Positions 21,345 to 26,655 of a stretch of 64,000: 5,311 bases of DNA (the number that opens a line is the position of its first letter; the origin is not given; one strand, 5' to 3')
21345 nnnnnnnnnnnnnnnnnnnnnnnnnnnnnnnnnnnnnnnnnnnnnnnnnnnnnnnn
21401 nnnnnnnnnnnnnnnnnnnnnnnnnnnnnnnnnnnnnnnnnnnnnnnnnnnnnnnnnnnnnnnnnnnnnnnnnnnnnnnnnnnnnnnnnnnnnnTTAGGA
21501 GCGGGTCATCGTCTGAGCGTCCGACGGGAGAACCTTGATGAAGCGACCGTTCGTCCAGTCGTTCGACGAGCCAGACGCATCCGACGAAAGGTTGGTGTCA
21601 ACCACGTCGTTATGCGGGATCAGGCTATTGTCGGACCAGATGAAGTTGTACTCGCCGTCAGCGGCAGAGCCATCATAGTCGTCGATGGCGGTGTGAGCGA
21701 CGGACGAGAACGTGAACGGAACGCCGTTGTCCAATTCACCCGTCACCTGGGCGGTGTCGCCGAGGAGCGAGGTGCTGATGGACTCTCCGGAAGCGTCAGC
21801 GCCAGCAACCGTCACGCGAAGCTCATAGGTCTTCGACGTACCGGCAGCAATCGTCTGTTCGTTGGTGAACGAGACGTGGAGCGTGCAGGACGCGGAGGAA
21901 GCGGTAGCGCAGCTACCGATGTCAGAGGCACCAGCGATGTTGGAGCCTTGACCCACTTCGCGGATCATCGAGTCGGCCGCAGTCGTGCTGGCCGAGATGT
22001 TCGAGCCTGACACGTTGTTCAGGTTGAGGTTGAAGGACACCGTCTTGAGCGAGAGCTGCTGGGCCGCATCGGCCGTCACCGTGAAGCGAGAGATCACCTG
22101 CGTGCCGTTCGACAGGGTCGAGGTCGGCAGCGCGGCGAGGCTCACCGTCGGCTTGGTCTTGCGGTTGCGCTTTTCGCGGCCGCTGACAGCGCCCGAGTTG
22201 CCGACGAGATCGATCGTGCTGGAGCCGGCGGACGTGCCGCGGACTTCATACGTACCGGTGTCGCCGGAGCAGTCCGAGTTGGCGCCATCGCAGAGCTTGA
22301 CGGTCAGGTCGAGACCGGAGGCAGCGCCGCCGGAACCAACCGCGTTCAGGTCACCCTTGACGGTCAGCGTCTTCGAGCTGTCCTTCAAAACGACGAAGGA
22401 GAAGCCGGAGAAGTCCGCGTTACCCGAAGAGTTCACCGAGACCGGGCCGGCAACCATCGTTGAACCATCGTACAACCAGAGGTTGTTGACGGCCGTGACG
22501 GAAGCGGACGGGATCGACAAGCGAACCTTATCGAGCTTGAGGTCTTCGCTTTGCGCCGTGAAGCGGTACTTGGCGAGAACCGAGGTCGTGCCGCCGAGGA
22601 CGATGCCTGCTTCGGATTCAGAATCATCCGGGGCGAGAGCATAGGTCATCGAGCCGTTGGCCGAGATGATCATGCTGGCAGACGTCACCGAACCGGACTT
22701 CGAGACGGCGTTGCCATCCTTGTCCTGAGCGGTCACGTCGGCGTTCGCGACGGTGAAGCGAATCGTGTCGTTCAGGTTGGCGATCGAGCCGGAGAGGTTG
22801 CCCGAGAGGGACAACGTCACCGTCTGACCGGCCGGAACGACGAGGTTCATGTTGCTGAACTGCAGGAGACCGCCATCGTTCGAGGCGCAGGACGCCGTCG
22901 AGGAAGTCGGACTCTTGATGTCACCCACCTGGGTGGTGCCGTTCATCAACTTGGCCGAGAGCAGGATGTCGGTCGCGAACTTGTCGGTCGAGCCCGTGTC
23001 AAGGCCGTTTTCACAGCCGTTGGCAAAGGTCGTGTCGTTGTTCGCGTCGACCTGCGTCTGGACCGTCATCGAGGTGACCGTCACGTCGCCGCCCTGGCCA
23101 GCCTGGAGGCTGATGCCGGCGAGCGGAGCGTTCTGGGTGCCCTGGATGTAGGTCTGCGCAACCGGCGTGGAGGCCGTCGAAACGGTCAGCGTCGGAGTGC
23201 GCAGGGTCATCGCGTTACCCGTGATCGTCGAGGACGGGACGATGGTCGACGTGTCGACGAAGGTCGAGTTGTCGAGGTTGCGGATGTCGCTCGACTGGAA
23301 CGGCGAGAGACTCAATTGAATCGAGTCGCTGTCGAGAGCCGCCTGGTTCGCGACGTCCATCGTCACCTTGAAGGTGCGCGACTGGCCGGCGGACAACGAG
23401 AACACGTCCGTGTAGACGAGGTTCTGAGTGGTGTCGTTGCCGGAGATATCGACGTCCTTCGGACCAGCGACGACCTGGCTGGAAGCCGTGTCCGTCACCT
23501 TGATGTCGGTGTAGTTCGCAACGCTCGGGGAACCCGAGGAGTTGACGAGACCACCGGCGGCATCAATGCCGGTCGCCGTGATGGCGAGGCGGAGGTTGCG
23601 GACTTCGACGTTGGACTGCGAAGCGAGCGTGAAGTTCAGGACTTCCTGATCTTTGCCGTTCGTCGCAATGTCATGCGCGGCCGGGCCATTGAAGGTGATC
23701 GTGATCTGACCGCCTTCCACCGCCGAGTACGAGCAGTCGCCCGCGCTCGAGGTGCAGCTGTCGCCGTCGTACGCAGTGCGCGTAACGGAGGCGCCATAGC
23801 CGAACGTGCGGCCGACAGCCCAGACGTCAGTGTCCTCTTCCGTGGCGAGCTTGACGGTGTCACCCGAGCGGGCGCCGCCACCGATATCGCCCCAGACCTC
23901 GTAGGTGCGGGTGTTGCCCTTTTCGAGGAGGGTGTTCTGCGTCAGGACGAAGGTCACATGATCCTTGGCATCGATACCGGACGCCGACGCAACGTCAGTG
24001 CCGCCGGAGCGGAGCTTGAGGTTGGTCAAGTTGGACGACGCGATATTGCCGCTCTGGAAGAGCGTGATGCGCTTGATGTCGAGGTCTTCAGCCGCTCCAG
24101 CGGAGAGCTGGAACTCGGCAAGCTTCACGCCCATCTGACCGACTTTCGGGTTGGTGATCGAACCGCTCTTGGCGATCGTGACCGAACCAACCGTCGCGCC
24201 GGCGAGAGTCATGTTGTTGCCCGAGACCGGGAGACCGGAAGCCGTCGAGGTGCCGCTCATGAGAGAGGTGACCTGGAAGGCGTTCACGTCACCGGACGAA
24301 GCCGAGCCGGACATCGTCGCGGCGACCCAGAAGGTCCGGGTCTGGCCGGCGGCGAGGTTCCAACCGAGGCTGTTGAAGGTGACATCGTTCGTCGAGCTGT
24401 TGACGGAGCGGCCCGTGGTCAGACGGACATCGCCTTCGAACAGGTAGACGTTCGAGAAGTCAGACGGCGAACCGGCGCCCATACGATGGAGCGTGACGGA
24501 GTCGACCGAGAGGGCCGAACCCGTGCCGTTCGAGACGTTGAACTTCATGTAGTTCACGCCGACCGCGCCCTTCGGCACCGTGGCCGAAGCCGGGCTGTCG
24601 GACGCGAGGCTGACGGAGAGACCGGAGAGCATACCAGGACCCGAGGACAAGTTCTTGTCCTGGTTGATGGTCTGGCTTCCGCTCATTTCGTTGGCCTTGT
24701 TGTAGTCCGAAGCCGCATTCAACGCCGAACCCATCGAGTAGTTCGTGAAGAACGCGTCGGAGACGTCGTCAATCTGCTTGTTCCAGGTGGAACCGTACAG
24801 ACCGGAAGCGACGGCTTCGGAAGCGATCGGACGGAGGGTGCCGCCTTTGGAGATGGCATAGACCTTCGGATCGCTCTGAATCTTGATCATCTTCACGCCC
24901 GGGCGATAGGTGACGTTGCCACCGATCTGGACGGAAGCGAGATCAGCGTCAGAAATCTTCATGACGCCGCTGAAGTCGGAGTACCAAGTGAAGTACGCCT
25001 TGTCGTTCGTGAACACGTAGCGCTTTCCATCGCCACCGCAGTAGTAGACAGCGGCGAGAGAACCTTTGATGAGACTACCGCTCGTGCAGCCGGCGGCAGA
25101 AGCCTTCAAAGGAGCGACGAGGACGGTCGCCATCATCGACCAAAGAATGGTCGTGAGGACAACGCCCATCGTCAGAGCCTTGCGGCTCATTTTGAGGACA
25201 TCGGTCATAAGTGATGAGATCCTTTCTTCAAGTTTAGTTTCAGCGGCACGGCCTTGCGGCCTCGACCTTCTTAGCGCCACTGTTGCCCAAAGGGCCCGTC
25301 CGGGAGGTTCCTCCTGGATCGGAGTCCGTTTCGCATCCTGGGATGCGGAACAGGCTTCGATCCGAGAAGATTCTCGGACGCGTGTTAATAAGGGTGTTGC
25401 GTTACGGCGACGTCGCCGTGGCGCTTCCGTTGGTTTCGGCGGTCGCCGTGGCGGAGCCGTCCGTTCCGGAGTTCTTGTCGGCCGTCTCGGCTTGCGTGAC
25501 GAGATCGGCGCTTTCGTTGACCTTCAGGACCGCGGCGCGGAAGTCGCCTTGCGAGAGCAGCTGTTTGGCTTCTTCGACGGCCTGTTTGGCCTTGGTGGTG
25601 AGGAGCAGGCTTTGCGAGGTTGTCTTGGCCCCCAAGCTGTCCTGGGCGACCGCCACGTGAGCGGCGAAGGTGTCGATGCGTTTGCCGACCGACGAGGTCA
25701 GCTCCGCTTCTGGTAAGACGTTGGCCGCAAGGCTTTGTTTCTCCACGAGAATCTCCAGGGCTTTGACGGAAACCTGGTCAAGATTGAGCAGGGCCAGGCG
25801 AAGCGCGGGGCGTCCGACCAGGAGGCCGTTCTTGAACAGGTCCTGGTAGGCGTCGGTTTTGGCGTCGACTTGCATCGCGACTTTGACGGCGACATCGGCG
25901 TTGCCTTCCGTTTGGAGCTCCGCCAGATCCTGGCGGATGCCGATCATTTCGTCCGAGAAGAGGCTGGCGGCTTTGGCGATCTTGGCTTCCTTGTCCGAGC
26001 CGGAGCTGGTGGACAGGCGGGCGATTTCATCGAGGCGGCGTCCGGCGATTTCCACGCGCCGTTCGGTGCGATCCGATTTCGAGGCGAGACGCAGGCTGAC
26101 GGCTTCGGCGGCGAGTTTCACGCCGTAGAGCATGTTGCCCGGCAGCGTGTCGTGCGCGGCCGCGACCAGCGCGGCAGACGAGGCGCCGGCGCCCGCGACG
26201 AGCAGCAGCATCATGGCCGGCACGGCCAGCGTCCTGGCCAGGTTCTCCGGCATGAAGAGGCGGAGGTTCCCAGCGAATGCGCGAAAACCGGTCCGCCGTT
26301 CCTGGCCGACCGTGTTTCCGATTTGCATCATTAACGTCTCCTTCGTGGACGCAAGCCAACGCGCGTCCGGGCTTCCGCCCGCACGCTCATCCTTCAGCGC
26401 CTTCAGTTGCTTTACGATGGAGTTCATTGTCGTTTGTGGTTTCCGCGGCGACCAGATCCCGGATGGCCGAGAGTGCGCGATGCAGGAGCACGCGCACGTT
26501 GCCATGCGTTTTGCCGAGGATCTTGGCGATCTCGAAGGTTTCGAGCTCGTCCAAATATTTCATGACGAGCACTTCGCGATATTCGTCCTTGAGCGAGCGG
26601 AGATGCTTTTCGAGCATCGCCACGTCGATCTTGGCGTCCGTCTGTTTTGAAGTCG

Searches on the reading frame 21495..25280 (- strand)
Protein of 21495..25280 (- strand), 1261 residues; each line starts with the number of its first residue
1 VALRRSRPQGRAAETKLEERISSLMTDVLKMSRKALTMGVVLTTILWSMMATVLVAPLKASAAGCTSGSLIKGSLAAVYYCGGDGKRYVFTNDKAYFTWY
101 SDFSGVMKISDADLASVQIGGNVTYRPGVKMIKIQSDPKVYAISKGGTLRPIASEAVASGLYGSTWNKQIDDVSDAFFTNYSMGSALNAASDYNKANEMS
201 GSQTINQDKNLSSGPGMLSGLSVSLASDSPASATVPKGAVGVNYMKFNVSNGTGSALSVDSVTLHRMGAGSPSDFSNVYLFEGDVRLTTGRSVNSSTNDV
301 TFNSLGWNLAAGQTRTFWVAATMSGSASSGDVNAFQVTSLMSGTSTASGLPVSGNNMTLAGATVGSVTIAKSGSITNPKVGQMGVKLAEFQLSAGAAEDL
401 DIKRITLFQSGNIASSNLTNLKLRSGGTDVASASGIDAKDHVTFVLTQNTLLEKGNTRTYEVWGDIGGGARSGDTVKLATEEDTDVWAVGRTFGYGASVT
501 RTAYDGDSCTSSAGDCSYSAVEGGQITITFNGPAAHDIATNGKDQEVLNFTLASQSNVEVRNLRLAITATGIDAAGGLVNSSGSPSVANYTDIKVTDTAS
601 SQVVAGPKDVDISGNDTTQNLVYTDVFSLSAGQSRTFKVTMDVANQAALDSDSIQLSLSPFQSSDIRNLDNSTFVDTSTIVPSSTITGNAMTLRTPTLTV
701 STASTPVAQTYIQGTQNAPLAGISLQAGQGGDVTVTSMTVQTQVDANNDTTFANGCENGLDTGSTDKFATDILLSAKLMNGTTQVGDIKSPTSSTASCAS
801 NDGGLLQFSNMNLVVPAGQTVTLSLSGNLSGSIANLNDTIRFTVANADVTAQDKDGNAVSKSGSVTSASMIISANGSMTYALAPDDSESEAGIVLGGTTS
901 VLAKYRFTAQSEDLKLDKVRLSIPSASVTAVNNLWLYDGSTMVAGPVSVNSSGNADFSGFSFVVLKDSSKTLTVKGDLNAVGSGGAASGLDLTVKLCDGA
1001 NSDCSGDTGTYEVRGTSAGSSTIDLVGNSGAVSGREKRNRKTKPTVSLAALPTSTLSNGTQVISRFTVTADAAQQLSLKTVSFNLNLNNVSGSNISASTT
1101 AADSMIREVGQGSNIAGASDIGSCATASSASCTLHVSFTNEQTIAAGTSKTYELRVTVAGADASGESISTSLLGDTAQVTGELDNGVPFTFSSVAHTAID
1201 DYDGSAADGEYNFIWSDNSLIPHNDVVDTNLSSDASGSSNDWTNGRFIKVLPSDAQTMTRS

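Call 4: search_protein_families(library=pfam, proteins=[window:21495-25280:-], max_evalue=0.01)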
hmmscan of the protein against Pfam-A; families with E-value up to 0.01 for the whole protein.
window:21495-25280:- (1261 aa): 0 families

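Call 9: search_protein_families(library=ncbifam, proteins=[window:21495-25280:-], max_evalue=0.01)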
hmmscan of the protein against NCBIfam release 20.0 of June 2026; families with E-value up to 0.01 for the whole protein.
window:21495-25280:- (1261 aa): 0 families

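Call 57: search_protein_families(library=pfam, proteins=[window:21495-25187:-], max_evalue=10)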
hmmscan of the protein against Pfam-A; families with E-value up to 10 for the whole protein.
window:21495-25187:- (1230 aa): 1 family
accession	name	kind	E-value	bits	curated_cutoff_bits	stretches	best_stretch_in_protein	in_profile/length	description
PF11618.14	C2-C2_1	-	0.056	13.9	29.2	1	1030-1106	60-137/143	First C2 domain of RPGR-interacting protein 1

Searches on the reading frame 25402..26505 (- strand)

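Call 39: search_protein_families(library=pfam, proteins=[window:25402-26505:-], max_evalue=0.001)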
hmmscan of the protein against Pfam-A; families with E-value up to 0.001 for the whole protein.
window:25402-26505:- (367 aa): 1 family
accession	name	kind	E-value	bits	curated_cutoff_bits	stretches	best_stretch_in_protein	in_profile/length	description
PF18915.5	DUF5667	-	1e-08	35.9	27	1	120-176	2-59/99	Domain of unknown function (DUF5667)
